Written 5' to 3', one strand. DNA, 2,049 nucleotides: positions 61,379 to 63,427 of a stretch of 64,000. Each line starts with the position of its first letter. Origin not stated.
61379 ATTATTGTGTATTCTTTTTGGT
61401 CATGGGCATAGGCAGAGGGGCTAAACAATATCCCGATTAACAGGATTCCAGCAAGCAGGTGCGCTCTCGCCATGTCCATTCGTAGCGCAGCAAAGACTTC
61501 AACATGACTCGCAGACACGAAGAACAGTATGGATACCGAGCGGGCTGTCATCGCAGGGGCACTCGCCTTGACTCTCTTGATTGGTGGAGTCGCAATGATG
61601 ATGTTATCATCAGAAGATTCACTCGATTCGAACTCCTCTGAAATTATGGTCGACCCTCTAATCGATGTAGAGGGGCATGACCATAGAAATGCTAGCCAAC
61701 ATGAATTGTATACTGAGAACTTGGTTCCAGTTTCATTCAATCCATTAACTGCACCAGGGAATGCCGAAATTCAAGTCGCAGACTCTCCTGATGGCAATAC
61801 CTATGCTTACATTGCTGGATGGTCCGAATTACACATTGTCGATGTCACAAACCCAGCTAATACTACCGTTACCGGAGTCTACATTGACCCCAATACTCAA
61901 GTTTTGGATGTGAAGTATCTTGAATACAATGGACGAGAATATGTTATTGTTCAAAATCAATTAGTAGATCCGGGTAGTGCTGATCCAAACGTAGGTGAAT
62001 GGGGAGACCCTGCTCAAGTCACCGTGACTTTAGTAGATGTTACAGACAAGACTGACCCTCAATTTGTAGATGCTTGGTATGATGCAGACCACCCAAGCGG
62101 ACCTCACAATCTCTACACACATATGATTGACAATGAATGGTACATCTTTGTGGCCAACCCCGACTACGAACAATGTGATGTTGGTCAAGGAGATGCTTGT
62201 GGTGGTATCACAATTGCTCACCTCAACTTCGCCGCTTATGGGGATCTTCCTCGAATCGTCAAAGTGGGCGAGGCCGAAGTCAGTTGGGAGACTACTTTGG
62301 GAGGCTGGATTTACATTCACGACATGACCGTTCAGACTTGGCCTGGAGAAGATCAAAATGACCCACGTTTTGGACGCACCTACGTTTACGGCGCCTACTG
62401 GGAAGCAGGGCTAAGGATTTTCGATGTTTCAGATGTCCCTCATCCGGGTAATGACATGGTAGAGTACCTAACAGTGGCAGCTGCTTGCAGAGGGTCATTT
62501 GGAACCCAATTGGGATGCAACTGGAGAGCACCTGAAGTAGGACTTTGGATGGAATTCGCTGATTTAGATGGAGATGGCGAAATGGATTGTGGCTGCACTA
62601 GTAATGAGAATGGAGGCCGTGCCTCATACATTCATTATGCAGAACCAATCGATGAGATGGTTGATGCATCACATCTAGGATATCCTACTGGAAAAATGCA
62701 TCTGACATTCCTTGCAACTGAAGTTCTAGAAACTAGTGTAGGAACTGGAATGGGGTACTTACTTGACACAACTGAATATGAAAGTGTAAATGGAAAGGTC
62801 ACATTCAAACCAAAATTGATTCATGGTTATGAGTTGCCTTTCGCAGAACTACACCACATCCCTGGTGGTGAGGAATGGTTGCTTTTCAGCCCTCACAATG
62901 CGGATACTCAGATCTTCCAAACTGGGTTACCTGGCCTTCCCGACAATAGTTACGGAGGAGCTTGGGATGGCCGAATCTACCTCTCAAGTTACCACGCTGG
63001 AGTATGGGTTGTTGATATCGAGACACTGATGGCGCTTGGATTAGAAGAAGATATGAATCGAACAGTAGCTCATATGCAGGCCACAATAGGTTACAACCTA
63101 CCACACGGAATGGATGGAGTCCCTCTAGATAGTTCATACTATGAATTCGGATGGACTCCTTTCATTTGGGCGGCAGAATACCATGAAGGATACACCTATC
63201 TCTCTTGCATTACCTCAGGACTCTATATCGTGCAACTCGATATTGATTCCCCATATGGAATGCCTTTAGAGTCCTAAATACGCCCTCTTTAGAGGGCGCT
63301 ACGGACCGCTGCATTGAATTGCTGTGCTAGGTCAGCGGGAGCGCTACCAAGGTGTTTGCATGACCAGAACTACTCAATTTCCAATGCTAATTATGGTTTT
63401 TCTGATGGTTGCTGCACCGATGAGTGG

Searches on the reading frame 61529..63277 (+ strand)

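Call 85: search_protein_families(library=pfam, proteins=[window:61529-63277:+], max_evalue=0.0001)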
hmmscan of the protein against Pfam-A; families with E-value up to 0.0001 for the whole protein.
window:61529-63277:+ (582 aa): 1 family
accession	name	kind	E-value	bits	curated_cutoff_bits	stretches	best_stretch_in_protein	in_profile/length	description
PF08309.17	LVIVD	-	3.8e-08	33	20.2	1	92-118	13-40/42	LVIVD repeat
